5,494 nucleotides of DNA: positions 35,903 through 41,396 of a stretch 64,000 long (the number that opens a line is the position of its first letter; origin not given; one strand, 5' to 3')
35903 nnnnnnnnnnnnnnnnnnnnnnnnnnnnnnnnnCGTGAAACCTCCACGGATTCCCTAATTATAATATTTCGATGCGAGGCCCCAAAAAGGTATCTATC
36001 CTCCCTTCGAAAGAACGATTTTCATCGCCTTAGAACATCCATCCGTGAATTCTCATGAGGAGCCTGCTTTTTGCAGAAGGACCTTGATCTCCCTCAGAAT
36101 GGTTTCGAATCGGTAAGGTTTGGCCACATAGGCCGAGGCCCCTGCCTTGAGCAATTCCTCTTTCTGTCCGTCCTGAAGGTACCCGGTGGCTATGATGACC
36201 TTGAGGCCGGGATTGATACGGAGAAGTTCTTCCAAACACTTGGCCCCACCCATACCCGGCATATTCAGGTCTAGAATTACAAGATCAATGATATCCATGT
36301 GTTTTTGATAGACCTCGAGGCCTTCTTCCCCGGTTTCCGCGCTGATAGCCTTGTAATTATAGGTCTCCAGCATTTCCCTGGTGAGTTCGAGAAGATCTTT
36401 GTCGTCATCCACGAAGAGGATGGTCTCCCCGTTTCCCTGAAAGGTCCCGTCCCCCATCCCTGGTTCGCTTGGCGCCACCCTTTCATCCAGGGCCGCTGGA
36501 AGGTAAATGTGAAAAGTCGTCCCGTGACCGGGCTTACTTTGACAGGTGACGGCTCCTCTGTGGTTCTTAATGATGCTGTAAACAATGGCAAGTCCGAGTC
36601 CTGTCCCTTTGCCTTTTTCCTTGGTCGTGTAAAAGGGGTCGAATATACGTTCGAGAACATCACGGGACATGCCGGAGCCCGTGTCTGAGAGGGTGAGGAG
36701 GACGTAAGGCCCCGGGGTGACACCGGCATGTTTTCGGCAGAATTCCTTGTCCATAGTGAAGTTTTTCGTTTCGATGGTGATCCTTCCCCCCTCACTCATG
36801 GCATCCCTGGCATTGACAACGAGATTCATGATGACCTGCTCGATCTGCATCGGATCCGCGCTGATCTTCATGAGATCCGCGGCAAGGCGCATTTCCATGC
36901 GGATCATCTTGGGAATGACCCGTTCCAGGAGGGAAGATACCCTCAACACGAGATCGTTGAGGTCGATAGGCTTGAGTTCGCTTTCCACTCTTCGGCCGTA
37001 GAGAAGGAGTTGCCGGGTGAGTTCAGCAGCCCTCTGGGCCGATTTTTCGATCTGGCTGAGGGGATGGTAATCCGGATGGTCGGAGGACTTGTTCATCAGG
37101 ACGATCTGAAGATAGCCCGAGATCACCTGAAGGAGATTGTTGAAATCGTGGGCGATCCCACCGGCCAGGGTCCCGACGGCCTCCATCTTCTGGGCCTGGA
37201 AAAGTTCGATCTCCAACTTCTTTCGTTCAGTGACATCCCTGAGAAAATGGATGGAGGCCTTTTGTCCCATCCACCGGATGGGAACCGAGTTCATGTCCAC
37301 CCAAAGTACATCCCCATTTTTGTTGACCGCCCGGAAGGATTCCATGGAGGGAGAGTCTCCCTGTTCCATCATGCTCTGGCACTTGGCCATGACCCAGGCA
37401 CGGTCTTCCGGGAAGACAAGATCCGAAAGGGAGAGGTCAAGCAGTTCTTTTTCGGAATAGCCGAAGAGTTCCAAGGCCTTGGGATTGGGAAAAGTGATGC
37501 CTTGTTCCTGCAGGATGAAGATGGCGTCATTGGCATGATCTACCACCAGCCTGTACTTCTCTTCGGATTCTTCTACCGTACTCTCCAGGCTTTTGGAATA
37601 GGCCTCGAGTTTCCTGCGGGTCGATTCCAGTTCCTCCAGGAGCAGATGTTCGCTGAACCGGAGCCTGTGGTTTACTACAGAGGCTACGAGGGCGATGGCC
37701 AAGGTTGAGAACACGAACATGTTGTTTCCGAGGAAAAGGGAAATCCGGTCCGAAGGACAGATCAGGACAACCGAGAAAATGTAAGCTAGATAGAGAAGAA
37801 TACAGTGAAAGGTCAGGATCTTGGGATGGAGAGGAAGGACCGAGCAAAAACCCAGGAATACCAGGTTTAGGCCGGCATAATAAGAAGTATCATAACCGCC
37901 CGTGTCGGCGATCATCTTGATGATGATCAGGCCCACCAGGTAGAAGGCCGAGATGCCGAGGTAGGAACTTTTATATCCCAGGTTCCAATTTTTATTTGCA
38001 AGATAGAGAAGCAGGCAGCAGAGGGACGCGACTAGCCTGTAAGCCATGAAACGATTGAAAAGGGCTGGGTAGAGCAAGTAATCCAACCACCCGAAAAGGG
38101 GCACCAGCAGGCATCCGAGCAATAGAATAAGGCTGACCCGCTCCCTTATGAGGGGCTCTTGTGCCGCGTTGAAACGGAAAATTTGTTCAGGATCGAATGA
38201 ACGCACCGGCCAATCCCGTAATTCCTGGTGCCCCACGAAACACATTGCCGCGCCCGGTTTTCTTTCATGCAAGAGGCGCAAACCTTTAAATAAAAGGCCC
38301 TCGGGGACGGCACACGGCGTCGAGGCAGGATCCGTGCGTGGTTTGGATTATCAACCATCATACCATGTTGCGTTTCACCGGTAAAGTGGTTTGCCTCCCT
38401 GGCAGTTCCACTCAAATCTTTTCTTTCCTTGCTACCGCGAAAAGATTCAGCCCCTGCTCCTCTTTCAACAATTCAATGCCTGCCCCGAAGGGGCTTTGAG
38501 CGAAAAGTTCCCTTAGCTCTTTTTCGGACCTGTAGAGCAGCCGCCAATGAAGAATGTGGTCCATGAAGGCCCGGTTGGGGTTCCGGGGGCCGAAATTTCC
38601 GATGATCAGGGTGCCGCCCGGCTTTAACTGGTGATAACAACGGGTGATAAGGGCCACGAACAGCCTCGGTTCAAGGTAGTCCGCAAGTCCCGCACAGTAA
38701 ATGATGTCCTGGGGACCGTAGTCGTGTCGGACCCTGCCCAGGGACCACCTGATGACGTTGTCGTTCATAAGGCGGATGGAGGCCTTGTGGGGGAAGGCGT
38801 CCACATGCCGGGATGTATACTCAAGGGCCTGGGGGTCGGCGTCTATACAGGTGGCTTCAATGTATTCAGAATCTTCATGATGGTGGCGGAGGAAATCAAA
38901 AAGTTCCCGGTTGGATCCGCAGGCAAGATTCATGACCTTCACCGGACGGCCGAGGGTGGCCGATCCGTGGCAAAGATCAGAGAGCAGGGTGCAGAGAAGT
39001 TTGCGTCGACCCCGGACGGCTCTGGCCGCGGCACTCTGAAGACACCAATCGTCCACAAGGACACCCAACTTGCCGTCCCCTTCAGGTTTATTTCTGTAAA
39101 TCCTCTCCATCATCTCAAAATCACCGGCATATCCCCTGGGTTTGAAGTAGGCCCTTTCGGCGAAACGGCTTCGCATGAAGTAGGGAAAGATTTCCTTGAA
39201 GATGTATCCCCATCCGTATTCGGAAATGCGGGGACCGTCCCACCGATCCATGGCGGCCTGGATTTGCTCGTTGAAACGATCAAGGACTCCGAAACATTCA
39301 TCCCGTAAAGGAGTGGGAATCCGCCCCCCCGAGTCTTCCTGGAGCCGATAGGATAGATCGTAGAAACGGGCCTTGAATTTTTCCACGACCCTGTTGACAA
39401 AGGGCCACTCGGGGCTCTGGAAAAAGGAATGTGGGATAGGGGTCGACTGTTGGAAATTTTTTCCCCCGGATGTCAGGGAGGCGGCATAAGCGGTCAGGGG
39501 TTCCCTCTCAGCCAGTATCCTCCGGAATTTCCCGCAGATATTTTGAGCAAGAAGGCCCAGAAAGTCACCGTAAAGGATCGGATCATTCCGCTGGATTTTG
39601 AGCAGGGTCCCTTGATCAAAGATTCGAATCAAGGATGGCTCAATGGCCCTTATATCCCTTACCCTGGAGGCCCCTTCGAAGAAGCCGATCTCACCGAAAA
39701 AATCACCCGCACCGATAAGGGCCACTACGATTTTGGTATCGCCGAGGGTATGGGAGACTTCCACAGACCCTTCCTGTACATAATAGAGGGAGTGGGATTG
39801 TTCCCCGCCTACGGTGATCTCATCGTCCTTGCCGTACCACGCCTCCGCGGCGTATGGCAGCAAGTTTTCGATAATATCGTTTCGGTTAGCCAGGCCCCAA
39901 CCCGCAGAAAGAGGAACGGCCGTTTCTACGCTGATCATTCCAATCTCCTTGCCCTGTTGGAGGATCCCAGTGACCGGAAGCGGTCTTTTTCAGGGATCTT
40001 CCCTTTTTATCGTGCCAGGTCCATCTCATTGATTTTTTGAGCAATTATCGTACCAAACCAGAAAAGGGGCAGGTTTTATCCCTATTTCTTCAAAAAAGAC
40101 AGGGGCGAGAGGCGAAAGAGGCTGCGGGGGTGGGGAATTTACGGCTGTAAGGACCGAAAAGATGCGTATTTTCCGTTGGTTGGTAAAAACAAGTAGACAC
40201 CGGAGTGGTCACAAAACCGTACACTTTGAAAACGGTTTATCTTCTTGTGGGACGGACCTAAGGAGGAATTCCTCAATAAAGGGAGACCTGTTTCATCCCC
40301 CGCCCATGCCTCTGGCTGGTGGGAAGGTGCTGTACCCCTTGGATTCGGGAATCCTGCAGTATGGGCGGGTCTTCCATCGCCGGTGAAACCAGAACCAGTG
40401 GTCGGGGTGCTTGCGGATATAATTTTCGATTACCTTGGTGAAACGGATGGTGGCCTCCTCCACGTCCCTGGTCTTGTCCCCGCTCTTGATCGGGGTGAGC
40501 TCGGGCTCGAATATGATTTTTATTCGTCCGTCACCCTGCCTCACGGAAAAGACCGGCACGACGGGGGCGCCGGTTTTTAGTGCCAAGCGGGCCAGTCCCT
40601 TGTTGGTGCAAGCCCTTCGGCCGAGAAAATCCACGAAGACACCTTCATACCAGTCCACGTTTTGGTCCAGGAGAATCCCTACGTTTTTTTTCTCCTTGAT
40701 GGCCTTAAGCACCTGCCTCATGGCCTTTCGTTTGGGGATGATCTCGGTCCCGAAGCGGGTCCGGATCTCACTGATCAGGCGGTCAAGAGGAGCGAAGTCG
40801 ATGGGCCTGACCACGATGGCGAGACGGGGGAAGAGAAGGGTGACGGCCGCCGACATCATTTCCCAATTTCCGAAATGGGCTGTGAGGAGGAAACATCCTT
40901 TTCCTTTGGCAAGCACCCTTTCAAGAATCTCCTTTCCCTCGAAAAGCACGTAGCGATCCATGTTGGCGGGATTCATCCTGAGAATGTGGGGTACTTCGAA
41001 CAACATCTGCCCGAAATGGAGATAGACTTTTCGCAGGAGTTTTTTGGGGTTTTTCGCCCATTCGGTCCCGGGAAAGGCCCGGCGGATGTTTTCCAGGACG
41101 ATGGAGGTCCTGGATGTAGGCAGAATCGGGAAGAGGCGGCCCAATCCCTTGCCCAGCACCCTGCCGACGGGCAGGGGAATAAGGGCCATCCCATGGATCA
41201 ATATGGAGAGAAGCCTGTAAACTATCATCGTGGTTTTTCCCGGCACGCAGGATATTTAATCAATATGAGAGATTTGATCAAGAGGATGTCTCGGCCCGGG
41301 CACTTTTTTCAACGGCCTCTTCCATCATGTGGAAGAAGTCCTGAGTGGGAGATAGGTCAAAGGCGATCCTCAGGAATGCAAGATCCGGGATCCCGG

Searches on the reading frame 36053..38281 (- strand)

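Call 11: search_protein_families(library=pfam, proteins=[window:36053-38281:-], max_evalue=0.001)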
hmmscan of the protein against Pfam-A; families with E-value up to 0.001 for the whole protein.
window:36053-38281:- (742 aa): 10 families
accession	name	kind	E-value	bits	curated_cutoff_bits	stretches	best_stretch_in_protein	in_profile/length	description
PF02518.31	HATPase_c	-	3.3e-25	89.1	26.4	1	476-596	2-109/111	Histidine kinase-, DNA gyrase B-, and HSP90-like ATPase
PF00072.30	Response_reg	-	1.6e-23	83.4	30.2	1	621-732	1-110/111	Response regulator receiver domain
PF00989.32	PAS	-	1.7e-14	54.3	22.6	1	241-350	1-113/113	PAS fold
PF13426.13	PAS_9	-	2e-13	50.9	27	1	251-352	1-103/103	PAS domain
PF08447.18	PAS_3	-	1e-11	45.4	25.6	1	265-339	4-80/89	PAS fold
PF13188.13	PAS_8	-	1.4e-07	31.6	21.8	1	241-294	1-51/65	PAS domain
PF08448.16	PAS_4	-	1.5e-07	32.1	23.1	1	247-354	1-109/110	PAS fold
PF00512.31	HisKA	-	7.8e-07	29.5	26.9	1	370-430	3-62/66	His Kinase A (phospho-acceptor) domain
PF14689.11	SPOB_a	-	0.00035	20.6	28.1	1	378-394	21-37/62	Sensor_kinase_SpoOB-type, alpha-helical domain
PF14598.12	PAS_11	-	0.00054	20.3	25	0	274-332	26-83/109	PAS domain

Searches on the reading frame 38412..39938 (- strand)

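Call 11: search_protein_families(library=pfam, proteins=[window:38412-39938:-], max_evalue=0.001)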
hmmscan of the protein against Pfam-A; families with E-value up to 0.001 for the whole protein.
window:38412-39938:- (508 aa): 4 families
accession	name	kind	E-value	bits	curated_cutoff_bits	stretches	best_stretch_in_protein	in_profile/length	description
PF00027.35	cNMP_binding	-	9.4e-15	54.8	27.5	1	35-117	4-87/89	Cyclic nucleotide-binding domain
PF12147.14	Methyltransf_20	-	5e-09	36.2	21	1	277-360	79-162/309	Putative methyltransferase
PF13649.12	Methyltransf_25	-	5.5e-05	24.2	27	1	335-442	1-97/97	Methyltransferase domain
PF08242.18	Methyltransf_12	-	5.9e-05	24.2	30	1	338-444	3-98/98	Methyltransferase domain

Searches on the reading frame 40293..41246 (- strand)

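Call 67: search_protein_families(library=pfam, proteins=[window:40293-41246:-], max_evalue=0.00001)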
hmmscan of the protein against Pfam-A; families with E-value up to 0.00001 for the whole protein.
window:40293-41246:- (317 aa): 1 family
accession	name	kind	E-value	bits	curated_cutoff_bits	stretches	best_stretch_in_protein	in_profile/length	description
PF03279.18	Lip_A_acyltrans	-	4.9e-59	200.4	22.3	1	12-293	18-295/295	Bacterial lipid A biosynthesis acyltransferase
